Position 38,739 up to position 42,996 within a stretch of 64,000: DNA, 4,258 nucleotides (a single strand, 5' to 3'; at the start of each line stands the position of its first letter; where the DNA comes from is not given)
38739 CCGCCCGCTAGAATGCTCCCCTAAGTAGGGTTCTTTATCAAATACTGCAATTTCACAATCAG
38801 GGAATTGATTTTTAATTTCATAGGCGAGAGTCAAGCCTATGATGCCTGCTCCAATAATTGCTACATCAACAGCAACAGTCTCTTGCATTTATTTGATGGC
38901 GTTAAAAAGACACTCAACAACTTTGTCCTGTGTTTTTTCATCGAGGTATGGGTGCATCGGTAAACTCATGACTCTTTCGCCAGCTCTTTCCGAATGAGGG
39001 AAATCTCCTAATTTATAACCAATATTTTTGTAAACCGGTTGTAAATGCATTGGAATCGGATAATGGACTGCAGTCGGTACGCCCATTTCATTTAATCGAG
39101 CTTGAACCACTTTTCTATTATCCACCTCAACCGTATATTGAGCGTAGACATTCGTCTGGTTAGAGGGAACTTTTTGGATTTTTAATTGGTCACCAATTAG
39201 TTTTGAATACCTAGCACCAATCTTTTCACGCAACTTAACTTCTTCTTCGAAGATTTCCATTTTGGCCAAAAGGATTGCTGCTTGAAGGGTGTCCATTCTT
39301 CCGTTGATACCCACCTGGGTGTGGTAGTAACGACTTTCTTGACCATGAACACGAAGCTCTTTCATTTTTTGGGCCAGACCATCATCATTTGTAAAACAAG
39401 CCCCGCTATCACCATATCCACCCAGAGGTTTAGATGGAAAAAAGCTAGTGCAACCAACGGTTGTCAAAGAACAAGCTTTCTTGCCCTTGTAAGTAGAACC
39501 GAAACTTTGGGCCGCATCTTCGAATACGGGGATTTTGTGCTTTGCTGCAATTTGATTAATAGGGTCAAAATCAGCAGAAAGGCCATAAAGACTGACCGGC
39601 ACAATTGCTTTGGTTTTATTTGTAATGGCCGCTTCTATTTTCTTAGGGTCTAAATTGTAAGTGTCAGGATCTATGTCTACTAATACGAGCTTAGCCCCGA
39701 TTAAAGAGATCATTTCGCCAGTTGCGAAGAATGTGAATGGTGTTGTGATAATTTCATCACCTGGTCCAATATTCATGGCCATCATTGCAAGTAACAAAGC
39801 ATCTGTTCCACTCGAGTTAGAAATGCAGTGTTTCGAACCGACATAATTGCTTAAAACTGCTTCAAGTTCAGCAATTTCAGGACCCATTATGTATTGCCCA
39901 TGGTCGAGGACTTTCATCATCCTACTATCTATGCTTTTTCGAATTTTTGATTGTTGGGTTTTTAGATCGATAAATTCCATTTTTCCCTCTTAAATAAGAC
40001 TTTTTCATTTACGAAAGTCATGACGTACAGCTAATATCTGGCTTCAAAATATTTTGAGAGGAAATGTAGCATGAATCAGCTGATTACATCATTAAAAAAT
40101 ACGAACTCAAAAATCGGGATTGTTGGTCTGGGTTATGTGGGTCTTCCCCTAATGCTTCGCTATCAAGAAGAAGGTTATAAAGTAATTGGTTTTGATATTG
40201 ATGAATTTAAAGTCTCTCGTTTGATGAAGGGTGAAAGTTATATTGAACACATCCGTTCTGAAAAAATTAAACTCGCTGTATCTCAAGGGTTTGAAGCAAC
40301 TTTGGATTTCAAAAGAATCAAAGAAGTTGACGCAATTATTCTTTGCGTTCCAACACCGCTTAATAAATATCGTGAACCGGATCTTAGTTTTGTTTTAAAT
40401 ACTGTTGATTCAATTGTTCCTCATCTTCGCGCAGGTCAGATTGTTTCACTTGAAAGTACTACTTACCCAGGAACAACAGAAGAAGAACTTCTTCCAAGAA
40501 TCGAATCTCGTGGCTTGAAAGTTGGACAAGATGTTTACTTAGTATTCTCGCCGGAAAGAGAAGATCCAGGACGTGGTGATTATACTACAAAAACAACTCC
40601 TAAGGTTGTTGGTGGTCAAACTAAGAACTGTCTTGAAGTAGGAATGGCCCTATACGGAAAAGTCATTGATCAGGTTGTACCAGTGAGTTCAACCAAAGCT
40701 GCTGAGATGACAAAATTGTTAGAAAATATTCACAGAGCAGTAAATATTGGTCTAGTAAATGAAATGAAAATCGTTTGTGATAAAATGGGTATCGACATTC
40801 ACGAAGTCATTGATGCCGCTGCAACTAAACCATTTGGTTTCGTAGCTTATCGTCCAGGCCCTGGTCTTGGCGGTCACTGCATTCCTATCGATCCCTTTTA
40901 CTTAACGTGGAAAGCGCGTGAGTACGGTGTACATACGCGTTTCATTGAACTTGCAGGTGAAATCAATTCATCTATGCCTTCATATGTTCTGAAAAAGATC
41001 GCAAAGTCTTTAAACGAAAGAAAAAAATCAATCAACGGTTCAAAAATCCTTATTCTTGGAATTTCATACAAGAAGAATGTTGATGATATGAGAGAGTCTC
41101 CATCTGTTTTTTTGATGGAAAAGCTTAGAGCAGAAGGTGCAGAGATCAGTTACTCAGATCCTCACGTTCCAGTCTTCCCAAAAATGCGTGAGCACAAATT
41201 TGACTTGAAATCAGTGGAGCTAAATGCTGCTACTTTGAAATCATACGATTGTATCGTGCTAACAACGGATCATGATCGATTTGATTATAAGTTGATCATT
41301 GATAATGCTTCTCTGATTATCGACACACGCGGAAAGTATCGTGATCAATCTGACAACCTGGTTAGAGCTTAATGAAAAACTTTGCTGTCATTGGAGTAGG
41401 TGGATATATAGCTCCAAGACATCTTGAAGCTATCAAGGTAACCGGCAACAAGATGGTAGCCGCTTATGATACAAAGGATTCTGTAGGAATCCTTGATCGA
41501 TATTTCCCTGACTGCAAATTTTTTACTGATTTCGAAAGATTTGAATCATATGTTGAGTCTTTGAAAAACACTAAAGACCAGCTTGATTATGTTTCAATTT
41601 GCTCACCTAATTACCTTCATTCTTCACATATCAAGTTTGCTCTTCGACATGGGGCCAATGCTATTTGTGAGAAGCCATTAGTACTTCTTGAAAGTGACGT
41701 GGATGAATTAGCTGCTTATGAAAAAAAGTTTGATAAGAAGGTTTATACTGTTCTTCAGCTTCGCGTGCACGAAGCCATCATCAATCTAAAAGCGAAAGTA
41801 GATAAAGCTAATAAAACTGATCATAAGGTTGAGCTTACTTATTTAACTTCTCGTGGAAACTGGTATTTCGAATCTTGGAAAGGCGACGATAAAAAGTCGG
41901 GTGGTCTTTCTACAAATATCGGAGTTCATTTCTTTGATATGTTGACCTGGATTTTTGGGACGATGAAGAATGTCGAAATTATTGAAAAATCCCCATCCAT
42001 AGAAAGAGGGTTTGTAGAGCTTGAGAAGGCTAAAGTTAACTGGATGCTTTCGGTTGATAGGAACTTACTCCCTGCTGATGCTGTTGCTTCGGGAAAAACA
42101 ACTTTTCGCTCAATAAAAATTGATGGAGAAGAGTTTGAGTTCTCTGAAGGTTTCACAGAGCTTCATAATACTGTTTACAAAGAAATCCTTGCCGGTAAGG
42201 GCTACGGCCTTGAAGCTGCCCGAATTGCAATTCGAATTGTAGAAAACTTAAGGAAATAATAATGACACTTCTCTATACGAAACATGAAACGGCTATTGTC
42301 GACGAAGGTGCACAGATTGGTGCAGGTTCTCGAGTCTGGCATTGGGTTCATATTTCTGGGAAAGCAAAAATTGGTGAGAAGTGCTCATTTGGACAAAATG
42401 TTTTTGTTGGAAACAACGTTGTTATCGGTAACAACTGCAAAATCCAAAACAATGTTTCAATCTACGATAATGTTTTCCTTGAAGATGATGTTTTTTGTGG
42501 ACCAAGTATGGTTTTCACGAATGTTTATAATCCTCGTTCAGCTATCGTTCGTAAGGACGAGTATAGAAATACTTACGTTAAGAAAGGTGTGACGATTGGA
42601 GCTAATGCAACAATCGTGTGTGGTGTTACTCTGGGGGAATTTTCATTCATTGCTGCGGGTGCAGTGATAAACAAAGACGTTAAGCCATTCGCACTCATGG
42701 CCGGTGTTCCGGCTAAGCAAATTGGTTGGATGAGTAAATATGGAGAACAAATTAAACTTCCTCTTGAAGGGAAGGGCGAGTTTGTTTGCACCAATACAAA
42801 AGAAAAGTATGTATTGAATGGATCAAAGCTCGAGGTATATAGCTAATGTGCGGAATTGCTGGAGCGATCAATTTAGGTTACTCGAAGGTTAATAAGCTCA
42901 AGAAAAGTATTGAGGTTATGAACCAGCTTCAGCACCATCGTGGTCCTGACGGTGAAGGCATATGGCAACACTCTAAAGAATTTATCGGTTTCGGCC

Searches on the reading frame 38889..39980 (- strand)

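Call 45: search_protein_families(library=pfam, proteins=[window:38889-39980:-], max_evalue=0.0001)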
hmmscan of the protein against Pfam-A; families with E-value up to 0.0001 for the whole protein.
window:38889-39980:- (363 aa): 5 families
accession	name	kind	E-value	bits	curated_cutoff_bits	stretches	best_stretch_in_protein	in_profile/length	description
PF01041.23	DegT_DnrJ_EryC1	-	1.7e-118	396.4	19.8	1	13-358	3-359/360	DegT/DnrJ/EryC1/StrS aminotransferase family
PF00155.27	Aminotran_1_2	-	3.2e-07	30.3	19.7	1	37-157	45-187/361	Aminotransferase class I and II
PF01212.27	Beta_elim_lyase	-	1.9e-06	27.8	27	1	24-126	22-132/288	Beta-eliminating lyase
PF01053.26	Cys_Met_Meta_PP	-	6.4e-06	25.4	27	1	33-156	51-174/381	Cys/Met metabolism PLP-dependent enzyme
PF00266.25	Aminotran_5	-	2.4e-05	24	21.5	1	55-162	67-182/371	Aminotransferase class-V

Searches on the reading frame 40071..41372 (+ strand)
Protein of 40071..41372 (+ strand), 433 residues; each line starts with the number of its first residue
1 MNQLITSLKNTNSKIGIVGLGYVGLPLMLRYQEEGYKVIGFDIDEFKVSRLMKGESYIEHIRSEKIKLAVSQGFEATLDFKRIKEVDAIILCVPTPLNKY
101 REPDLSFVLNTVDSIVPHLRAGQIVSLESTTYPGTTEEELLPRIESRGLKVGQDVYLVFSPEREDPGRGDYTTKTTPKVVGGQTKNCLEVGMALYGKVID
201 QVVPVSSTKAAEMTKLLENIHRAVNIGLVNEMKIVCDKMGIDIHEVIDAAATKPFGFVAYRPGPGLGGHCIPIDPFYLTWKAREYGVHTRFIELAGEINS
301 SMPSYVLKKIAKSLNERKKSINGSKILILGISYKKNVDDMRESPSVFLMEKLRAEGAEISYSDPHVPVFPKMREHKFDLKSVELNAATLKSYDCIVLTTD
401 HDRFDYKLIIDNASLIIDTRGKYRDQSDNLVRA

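Call 45: search_protein_families(library=pfam, proteins=[window:40071-41372:+], max_evalue=0.0001)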
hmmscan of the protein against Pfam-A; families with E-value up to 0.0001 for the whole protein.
window:40071-41372:+ (433 aa): 4 families
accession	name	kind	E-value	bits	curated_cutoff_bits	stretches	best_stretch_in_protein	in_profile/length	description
PF03721.20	UDPG_MGDP_dh_N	-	1.9e-44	152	27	1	14-189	2-181/187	UDP-glucose/GDP-mannose dehydrogenase family, NAD binding domain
PF00984.24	UDPG_MGDP_dh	-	1.8e-32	111.7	25.4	1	210-300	2-93/94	UDP-glucose/GDP-mannose dehydrogenase family, central domain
PF03720.21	UDPG_MGDP_dh_C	-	4.5e-24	85.2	30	1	327-422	1-100/103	UDP-glucose/GDP-mannose dehydrogenase family, UDP binding domain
PF03446.21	NAD_binding_2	-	3e-08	34.3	21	1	14-147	1-110/161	NAD binding domain of 6-phosphogluconate dehydrogenase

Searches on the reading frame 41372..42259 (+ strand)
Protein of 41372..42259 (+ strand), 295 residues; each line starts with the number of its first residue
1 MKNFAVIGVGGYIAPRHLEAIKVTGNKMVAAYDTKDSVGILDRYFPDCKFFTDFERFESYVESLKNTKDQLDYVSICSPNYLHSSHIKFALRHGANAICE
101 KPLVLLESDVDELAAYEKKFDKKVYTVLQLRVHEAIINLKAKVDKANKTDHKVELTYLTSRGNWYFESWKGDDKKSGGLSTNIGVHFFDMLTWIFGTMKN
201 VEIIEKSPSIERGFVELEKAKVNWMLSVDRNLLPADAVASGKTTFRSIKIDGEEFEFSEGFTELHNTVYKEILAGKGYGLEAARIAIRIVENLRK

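Call 45: search_protein_families(library=pfam, proteins=[window:41372-42259:+], max_evalue=0.0001)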
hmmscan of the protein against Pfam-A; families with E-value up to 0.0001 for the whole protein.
window:41372-42259:+ (295 aa): 3 families
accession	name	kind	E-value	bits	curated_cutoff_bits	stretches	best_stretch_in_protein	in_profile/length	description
PF01408.29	GFO_IDH_MocA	-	7.1e-18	65.9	24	1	3-124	2-116/120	Oxidoreductase family, NAD-binding Rossmann fold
PF02894.22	GFO_IDH_MocA_C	-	4.2e-13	50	22.9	1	155-202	17-65/218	Oxidoreductase family, C-terminal alpha/beta domain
PF22725.1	GFO_IDH_MocA_C3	-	2.2e-06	28.1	27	1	153-202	19-69/124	GFO/IDH/MocA C-terminal domain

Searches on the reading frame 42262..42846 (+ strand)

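Call 45: search_protein_families(library=pfam, proteins=[window:42262-42846:+], max_evalue=0.0001)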
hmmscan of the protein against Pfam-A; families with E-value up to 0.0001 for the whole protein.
window:42262-42846:+ (194 aa): 4 families
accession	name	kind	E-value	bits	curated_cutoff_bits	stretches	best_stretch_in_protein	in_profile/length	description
PF00132.30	Hexapep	-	2.5e-19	68.5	27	3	103-138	1-36/36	Bacterial transferase hexapeptide (six repeats)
PF14602.12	Hexapep_2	-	1.4e-10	41.2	27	2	36-68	3-33/34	Hexapeptide repeat of succinyl-transferase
PF25084.1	LbH_EIF2B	-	2.3e-09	37.7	54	1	16-89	9-80/105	EIF2B subunit epsilon LbH domain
PF25087.1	GMPPB_C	-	1.8e-05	24.9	39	0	46-79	4-37/110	GMPPB C-terminal domain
